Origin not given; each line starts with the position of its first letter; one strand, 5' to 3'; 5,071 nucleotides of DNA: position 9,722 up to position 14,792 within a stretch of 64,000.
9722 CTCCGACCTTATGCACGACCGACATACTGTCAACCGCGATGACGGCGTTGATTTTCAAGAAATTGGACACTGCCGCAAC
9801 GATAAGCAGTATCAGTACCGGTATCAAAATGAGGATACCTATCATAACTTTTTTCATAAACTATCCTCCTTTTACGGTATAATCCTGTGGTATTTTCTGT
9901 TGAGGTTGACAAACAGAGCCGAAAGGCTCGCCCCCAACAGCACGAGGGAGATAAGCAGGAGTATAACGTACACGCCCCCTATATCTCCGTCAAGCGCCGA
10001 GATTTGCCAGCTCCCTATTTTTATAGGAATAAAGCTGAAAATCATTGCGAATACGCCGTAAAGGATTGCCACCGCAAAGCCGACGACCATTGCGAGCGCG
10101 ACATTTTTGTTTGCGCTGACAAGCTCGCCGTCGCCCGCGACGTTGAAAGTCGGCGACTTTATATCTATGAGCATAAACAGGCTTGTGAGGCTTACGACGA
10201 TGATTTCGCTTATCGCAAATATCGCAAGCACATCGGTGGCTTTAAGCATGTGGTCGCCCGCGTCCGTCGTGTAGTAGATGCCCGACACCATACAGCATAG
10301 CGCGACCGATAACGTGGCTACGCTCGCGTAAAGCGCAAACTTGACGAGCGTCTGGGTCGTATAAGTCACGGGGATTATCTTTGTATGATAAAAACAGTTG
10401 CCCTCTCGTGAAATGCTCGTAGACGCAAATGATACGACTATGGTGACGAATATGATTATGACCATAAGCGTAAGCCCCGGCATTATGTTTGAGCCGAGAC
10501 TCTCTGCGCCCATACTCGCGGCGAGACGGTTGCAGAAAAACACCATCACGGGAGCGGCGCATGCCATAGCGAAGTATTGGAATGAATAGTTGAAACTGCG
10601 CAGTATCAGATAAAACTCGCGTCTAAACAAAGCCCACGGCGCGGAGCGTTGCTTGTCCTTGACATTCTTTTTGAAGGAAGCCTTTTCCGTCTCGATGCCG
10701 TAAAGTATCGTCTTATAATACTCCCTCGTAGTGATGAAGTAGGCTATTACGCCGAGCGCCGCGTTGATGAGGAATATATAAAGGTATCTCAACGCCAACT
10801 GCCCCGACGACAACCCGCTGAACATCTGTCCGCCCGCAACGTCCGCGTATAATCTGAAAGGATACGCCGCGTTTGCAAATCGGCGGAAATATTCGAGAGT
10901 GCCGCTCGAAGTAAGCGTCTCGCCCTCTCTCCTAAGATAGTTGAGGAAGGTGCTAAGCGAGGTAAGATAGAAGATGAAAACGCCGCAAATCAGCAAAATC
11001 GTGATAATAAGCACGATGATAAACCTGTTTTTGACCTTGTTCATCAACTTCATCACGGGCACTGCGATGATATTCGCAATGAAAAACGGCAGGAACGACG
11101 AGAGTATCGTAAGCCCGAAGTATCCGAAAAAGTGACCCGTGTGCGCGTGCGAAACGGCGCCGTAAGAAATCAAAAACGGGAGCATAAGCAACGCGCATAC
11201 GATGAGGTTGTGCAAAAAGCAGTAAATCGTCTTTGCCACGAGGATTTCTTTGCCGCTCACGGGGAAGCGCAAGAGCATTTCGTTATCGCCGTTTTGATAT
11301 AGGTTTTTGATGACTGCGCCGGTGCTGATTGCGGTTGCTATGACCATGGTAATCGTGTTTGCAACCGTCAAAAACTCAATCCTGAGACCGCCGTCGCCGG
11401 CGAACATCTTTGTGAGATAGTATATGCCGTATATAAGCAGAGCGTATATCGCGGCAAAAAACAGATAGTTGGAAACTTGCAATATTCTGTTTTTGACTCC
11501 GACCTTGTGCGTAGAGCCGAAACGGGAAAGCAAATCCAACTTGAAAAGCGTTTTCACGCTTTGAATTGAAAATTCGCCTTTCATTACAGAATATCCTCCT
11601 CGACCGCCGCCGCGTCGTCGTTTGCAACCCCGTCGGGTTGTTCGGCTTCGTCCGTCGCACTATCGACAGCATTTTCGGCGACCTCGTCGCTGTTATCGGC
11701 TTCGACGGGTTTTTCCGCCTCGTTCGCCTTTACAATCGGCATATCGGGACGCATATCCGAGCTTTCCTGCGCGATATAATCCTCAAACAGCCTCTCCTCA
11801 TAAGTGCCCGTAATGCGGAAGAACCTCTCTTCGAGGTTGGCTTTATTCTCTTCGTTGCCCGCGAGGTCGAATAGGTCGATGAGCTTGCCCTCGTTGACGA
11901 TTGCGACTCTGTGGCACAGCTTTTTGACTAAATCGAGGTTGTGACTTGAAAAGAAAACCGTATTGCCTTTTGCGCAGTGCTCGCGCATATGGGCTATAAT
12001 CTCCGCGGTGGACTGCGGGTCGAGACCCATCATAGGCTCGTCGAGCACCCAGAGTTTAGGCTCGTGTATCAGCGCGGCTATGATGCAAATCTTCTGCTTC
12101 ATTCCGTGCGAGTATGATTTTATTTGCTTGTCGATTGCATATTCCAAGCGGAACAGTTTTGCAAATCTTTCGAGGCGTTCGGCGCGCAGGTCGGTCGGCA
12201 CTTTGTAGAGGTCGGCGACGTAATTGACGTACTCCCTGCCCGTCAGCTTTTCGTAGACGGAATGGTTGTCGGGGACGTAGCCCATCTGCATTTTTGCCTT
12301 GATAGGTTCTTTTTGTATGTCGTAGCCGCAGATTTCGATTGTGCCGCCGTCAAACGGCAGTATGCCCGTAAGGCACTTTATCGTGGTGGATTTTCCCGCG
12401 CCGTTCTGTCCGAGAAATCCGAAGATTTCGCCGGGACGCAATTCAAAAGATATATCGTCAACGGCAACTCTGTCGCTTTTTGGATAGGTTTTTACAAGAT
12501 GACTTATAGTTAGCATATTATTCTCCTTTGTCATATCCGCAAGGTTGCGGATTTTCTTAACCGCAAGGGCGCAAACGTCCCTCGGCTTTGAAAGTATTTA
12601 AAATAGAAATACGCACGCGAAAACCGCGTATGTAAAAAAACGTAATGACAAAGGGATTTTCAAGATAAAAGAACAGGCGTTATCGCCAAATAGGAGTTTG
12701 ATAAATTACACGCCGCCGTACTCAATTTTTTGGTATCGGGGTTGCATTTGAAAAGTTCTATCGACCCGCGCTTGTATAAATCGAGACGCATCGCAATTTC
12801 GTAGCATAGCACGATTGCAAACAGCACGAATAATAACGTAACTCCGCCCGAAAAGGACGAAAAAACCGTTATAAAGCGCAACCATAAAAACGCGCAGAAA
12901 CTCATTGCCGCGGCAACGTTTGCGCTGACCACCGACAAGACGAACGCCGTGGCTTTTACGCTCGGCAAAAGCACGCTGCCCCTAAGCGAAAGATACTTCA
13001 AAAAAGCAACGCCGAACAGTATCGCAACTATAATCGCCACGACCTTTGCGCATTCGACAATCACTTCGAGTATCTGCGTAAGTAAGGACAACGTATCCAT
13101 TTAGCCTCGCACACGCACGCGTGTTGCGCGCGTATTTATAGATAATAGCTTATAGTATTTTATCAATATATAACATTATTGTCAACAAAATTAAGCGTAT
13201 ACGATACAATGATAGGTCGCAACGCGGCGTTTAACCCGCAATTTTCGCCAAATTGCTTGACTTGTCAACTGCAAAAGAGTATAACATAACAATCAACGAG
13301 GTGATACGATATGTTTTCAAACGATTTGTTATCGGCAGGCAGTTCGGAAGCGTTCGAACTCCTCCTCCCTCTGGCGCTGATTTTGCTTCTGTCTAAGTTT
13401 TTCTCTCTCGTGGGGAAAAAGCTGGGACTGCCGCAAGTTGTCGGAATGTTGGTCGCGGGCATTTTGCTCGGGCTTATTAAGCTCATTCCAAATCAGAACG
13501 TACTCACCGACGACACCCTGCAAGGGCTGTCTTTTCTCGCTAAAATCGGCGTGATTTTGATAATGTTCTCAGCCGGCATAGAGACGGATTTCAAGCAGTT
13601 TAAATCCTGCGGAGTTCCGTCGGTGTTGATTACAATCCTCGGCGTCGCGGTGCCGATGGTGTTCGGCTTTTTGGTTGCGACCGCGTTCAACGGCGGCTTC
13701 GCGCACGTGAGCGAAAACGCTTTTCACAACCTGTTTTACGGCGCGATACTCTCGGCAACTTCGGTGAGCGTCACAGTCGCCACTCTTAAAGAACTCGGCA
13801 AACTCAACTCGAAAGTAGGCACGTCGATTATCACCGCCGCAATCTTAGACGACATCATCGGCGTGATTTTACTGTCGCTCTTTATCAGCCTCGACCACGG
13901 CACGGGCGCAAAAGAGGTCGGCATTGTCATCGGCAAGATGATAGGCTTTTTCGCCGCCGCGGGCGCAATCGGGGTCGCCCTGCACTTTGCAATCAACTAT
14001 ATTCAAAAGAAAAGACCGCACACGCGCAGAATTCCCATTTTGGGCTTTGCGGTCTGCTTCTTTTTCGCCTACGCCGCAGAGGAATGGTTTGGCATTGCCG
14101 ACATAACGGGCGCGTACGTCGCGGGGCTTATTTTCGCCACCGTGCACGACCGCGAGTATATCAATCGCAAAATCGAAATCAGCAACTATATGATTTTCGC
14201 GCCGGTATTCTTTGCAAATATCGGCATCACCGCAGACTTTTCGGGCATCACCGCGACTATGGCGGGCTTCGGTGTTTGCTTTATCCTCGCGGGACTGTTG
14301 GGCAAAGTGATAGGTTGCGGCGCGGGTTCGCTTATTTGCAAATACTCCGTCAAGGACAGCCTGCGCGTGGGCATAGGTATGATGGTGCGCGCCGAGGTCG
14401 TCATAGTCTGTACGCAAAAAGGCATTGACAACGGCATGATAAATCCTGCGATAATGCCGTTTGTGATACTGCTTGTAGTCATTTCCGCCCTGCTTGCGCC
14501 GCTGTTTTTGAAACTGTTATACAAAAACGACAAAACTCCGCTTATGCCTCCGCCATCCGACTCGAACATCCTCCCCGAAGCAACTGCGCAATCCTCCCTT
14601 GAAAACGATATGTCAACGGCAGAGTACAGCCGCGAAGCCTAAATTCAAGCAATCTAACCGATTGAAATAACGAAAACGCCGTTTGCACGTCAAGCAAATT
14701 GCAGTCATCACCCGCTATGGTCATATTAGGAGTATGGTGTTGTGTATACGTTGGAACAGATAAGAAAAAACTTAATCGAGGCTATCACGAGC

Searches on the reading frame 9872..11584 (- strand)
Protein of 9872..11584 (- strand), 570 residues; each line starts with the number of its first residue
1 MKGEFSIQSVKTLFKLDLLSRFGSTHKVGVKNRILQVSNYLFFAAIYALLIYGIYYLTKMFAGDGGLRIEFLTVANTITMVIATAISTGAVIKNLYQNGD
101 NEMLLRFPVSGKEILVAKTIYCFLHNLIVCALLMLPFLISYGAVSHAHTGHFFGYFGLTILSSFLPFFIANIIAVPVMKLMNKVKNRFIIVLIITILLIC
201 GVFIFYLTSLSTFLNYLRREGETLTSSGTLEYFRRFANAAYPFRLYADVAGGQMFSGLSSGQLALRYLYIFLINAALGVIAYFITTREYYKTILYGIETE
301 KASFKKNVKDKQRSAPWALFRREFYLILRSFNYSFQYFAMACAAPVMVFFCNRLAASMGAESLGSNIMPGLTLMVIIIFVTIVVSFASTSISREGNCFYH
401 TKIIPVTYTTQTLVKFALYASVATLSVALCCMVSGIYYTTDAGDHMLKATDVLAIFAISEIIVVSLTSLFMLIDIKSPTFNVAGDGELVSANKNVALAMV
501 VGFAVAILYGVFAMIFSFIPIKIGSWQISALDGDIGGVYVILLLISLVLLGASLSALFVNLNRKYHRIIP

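Call 27: search_protein_families(library=pfam, proteins=[window:9872-11584:-], max_evalue=0.001)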
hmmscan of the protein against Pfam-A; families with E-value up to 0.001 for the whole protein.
window:9872-11584:- (570 aa): 1 family
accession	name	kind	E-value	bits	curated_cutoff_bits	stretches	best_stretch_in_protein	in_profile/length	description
PF16949.11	ABC_tran_2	-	1e-06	28.3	25.7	1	34-467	12-451/542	Putative ATP-binding cassette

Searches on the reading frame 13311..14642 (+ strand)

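Call 27: search_protein_families(library=pfam, proteins=[window:13311-14642:+], max_evalue=0.001)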
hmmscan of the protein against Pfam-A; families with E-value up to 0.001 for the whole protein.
window:13311-14642:+ (443 aa): 1 family
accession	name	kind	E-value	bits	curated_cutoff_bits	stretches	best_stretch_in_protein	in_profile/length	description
PF00999.27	Na_H_Exchanger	-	3.1e-60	204.5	26.2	1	24-402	3-371/375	Sodium/hydrogen exchanger, transmembrane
